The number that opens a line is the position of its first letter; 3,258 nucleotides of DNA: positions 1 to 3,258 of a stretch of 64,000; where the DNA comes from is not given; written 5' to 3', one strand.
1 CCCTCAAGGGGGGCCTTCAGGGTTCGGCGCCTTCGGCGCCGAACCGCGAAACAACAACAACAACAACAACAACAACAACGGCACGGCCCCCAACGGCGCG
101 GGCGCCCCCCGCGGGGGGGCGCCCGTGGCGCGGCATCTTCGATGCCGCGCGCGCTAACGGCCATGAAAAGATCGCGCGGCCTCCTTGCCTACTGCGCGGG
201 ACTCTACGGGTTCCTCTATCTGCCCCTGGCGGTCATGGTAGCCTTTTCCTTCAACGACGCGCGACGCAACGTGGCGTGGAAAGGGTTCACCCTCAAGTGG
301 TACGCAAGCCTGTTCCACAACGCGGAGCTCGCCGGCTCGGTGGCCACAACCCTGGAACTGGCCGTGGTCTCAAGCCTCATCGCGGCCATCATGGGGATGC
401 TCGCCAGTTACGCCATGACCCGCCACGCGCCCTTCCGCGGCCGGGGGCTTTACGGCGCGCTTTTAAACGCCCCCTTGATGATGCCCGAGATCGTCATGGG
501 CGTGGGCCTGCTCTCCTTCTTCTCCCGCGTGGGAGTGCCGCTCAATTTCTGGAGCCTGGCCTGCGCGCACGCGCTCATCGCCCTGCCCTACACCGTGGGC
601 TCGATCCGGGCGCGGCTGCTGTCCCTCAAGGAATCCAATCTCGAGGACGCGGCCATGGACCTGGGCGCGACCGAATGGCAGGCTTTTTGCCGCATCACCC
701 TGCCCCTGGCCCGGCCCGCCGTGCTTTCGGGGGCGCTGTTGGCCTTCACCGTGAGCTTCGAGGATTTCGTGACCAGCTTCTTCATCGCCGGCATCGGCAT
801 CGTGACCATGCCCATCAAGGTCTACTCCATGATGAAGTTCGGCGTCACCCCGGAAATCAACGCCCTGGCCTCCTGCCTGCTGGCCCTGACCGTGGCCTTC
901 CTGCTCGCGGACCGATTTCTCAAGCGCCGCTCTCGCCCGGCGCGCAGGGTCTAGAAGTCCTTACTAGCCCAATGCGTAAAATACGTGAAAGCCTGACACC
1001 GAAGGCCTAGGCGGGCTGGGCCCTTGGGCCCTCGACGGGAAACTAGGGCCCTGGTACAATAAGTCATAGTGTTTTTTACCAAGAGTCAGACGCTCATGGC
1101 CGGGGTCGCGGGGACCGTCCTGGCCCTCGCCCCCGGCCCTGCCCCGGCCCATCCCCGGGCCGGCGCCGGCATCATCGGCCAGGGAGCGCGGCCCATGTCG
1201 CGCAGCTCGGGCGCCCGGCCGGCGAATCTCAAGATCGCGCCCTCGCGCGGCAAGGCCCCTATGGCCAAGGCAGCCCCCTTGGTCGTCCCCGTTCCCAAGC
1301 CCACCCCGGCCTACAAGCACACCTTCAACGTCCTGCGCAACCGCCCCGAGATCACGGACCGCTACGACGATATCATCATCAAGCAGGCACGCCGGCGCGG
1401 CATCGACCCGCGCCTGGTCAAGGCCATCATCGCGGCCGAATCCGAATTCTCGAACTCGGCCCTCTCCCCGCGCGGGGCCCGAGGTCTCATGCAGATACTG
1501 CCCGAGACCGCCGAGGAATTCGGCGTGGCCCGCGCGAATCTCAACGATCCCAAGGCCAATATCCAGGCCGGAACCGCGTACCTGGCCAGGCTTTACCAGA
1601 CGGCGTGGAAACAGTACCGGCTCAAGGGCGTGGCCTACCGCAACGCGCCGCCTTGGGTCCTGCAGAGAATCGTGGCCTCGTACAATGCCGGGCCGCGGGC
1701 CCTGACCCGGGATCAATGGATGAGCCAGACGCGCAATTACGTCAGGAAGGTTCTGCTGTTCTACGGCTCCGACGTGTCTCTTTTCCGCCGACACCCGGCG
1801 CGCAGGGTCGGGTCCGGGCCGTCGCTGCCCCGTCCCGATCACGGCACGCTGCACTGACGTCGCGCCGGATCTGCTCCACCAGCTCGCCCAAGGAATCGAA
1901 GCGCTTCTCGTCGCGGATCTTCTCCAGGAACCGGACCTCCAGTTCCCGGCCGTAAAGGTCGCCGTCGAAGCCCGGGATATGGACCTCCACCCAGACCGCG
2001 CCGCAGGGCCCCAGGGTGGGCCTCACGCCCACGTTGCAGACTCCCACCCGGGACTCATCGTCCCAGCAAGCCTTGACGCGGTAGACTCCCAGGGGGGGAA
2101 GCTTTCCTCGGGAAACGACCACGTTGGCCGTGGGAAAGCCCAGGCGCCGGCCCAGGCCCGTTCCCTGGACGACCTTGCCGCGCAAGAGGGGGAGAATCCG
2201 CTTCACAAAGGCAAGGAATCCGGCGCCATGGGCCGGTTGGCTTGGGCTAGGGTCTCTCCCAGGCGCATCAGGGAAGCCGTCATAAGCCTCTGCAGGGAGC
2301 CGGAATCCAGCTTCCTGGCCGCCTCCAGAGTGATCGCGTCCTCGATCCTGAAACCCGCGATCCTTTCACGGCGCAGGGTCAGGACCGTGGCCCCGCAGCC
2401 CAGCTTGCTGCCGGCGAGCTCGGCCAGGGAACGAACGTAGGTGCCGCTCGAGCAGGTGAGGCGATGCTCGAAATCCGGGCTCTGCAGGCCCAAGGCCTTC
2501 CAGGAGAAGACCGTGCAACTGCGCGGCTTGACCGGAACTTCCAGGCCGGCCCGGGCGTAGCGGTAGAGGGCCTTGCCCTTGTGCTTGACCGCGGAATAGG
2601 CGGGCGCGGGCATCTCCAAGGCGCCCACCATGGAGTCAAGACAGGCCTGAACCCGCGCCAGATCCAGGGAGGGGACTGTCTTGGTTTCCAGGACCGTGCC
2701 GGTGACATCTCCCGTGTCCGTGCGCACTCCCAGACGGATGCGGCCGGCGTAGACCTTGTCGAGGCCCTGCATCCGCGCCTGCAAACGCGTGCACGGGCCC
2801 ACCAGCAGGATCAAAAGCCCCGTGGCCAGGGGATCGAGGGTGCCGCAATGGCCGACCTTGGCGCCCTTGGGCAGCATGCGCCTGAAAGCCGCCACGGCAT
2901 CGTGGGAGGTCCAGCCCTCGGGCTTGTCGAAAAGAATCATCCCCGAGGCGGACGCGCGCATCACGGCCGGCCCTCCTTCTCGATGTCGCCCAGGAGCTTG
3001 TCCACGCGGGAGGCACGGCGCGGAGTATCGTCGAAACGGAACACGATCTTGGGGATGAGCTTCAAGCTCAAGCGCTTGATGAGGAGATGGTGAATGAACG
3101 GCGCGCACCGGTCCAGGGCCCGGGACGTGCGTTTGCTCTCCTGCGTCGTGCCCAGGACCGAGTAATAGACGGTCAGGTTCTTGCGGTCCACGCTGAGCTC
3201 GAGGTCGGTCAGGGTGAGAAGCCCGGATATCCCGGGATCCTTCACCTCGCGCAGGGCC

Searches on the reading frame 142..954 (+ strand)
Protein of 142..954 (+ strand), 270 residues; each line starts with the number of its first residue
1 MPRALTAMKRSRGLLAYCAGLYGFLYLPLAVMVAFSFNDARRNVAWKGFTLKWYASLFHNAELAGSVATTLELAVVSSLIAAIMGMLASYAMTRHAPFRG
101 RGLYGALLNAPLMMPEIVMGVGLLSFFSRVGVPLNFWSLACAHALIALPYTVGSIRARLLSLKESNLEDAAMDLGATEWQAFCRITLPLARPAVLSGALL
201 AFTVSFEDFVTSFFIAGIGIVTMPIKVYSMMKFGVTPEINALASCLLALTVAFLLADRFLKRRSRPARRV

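Call 68: search_protein_families(library=pfam, proteins=[window:142-954:+], max_evalue=0.001)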
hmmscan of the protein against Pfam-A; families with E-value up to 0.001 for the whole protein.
window:142-954:+ (270 aa): 1 family
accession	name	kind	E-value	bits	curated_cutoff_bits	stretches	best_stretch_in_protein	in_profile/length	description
PF00528.27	BPD_transp_1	-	5.4e-16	59.3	26.4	1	85-260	5-175/184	Binding-protein-dependent transport system inner membrane component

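Call 69: find_encoding_contigs(protein=window:142-954:+, flank=10000, max_places=3)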
Protein window:142-954:+ (270 aa): 5 contigs read that carry it; 3 places shown.
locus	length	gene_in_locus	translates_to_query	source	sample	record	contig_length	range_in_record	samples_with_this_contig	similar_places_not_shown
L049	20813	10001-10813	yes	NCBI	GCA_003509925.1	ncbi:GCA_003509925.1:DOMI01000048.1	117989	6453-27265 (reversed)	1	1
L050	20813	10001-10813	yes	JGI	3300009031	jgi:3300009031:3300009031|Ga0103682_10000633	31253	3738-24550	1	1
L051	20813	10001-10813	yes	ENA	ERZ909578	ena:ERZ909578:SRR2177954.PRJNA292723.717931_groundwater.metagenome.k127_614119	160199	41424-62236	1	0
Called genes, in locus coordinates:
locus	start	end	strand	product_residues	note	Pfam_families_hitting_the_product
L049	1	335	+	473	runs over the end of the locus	PF01979:Amidohydro_1, PF07969:Amidohydro_3 (weak)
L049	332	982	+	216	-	-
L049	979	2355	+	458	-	PF00202:Aminotran_3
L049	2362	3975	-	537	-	-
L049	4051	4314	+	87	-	-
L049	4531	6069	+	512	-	-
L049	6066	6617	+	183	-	-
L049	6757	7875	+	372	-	PF00005:ABC_tran, PF08402:TOBE_2 (faint)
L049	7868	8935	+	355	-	PF01547:SBP_bac_1, PF13416:SBP_bac_8, PF13343:SBP_bac_6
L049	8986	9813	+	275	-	PF00528:BPD_transp_1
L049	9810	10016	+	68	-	-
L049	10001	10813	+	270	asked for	PF00528:BPD_transp_1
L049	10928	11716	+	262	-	PF01464:SLT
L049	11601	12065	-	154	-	PF01687:Flavokinase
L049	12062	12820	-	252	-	PF01509:TruB_N, PF16198:TruB_C_2 (weak)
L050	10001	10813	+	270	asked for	PF00528:BPD_transp_1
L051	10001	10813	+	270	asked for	PF00528:BPD_transp_1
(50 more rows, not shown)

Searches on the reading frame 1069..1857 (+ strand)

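Call 68: search_protein_families(library=pfam, proteins=[window:1069-1857:+], max_evalue=0.001)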
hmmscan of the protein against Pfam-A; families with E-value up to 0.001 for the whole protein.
window:1069-1857:+ (262 aa): 1 family
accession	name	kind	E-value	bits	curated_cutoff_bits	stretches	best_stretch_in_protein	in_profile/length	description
PF01464.25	SLT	-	2.9e-24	85.3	21.3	1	102-217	2-106/117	Transglycosylase SLT domain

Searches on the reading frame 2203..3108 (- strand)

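Call 68: search_protein_families(library=pfam, proteins=[window:2203-3108:-], max_evalue=0.001)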
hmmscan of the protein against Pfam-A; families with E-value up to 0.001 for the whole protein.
window:2203-3108:- (301 aa): 2 families
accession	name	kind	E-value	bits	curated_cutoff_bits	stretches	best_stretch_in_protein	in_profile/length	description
PF01509.24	TruB_N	-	1.7e-43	149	27.3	1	81-225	5-149/149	TruB family pseudouridylate synthase (N terminal domain)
PF16198.10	TruB_C_2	-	1.6e-05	25.4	29.3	1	226-263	1-38/66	tRNA pseudouridylate synthase B C-terminal domain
